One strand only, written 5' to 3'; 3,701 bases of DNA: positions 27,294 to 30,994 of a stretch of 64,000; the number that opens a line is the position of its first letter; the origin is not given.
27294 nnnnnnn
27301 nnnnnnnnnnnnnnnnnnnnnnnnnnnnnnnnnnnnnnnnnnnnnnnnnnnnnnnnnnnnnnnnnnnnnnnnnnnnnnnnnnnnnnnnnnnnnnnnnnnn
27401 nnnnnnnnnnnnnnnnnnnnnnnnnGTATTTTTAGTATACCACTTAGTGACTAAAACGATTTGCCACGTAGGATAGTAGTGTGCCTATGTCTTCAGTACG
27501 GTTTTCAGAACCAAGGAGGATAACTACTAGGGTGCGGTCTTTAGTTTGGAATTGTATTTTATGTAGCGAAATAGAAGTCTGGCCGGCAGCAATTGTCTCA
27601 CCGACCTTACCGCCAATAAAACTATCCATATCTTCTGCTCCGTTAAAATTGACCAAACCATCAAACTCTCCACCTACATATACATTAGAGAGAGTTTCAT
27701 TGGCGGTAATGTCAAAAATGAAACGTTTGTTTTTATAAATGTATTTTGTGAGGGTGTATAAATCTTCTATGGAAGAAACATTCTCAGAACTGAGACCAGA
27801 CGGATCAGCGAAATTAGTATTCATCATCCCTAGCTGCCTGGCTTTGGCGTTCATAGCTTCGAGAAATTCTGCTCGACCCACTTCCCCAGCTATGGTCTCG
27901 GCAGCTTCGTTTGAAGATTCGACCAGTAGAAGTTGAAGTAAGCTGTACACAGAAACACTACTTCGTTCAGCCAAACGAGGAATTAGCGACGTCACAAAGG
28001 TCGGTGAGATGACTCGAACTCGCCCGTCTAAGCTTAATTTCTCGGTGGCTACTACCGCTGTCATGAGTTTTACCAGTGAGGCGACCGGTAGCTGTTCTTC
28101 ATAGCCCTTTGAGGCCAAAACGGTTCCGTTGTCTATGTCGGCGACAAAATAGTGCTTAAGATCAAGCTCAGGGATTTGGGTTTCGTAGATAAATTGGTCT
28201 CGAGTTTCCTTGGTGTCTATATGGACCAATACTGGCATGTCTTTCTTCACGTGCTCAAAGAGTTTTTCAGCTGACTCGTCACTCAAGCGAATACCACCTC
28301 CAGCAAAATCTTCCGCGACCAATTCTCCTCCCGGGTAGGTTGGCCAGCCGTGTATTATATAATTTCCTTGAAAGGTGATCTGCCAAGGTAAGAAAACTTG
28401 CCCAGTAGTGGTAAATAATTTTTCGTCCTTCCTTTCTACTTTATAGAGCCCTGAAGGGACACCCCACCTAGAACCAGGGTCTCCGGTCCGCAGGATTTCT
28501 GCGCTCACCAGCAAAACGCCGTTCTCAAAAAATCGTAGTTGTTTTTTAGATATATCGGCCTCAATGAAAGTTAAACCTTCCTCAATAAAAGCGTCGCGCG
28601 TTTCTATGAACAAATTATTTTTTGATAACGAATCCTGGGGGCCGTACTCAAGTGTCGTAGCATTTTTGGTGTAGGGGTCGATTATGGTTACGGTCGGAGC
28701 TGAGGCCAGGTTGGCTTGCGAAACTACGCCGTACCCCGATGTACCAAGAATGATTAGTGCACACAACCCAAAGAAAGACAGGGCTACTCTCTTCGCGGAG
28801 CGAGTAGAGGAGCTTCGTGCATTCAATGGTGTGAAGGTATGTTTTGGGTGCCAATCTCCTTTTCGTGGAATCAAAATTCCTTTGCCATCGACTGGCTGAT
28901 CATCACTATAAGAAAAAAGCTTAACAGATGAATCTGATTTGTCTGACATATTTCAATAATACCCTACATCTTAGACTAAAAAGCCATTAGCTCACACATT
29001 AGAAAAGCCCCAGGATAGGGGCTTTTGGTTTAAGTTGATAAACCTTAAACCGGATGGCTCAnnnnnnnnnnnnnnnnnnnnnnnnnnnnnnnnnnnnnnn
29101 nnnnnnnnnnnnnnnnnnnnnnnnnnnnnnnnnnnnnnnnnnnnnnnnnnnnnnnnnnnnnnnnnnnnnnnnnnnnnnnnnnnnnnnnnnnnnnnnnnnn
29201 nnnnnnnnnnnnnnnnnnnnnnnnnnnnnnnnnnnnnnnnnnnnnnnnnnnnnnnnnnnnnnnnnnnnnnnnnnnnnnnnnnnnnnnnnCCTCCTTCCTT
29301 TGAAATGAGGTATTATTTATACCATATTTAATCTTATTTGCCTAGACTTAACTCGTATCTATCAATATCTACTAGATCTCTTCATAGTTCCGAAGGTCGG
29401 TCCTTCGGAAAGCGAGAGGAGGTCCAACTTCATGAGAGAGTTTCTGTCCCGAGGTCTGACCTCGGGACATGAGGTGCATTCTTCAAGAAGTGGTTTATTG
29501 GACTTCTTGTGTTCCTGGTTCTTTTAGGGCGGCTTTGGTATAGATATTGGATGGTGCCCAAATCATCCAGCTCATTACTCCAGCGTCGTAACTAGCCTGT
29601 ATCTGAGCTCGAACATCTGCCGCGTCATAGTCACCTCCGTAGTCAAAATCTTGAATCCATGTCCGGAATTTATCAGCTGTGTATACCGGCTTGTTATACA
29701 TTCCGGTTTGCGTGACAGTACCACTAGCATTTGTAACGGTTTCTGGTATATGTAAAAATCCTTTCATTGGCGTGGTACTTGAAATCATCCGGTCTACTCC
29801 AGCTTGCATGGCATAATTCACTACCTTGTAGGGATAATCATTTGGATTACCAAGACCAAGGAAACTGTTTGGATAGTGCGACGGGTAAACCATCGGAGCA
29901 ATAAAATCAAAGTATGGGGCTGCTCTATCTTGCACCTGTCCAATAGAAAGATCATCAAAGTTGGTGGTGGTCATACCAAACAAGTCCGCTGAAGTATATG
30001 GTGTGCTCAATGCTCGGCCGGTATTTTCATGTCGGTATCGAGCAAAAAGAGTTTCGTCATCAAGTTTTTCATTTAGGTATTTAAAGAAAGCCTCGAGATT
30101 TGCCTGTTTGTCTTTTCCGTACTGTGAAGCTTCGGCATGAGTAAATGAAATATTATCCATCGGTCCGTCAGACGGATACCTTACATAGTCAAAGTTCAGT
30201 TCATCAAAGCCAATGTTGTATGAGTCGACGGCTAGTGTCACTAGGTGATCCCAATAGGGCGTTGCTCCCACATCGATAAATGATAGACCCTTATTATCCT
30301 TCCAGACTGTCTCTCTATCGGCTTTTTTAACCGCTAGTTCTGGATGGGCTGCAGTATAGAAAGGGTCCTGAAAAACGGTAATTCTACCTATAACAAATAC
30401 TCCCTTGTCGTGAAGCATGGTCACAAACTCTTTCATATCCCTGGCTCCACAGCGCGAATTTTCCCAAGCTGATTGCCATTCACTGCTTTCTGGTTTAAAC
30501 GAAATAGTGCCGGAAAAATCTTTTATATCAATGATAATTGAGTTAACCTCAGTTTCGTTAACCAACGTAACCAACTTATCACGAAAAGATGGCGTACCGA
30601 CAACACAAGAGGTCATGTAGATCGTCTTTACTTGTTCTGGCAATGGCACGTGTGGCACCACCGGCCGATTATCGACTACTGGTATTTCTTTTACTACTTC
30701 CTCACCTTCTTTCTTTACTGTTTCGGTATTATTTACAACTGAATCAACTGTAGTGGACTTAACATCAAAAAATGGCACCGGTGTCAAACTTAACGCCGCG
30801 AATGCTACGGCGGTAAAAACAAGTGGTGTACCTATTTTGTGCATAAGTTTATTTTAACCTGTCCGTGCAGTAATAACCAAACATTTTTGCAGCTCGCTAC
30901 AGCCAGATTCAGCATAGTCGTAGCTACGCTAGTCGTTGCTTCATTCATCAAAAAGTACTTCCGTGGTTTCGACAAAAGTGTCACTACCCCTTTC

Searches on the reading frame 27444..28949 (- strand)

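Call 39: search_protein_families(library=pfam, proteins=[window:27444-28949:-], max_evalue=0.001)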
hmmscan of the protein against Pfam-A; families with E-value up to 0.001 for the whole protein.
window:27444-28949:- (501 aa): 4 families
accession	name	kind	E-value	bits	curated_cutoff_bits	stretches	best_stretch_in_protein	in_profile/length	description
PF00768.25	Peptidase_S11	-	1.3e-27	97.3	27.6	1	258-461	6-221/239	D-alanyl-D-alanine carboxypeptidase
PF13354.11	Beta-lactamase2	-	8e-09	35.6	22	1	268-420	3-169/214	Beta-lactamase enzyme family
PF03734.19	YkuD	-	5.3e-08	34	23.4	1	128-242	3-146/146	L,D-transpeptidase catalytic domain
PF02113.21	Peptidase_S13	-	1.6e-05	24.3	22.8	0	326-408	266-358/444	D-Ala-D-Ala carboxypeptidase 3 (S13) family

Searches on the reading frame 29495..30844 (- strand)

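Call 39: search_protein_families(library=pfam, proteins=[window:29495-30844:-], max_evalue=0.001)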
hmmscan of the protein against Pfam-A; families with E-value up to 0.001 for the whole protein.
window:29495-30844:- (449 aa): 2 families
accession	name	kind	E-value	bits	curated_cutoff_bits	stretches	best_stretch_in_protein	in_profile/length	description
PF13200.12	DUF4015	-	5.4e-73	246.3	27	2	75-355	2-261/313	Putative glycosyl hydrolase domain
PF14871.12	GHL6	-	0.00036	21.2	35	1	90-179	4-88/132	Hypothetical glycosyl hydrolase 6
